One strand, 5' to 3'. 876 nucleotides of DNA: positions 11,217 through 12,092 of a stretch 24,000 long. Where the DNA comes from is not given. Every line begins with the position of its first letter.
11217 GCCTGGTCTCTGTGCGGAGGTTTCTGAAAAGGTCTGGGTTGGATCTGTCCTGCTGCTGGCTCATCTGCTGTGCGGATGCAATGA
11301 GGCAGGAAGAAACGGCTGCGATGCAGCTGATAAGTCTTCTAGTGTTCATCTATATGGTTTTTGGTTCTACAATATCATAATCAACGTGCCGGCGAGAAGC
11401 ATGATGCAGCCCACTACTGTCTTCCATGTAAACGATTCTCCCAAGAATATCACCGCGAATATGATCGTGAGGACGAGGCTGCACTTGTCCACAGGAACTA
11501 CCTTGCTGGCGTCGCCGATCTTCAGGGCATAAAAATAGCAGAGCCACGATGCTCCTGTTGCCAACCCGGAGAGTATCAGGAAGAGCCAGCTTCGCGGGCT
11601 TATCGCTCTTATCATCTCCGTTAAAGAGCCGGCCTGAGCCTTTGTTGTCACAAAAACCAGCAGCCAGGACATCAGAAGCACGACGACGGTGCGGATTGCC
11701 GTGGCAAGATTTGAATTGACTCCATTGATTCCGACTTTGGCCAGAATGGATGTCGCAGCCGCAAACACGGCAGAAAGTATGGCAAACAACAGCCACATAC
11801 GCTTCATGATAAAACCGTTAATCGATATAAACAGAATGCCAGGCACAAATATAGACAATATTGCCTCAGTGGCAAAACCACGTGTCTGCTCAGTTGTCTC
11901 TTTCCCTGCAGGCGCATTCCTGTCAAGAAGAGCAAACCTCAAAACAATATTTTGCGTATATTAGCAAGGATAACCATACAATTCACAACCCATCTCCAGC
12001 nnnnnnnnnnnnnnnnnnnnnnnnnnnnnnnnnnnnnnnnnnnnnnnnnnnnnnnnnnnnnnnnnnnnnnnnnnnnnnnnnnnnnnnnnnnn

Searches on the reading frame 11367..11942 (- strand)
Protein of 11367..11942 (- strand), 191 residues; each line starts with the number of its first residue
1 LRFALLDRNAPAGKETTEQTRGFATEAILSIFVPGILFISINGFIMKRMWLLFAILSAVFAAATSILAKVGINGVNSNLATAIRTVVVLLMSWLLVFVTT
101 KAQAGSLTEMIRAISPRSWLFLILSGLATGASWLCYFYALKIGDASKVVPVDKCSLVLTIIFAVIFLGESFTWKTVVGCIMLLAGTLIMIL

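Call 5: search_protein_families(library=pfam, proteins=[window:11367-11942:-])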
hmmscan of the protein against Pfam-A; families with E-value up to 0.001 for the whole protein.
window:11367-11942:- (191 aa): 1 family
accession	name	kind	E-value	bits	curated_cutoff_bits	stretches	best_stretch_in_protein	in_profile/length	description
PF00892.27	EamA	-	1.3e-22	80.9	28.2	1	49-190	2-134/135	EamA-like transporter family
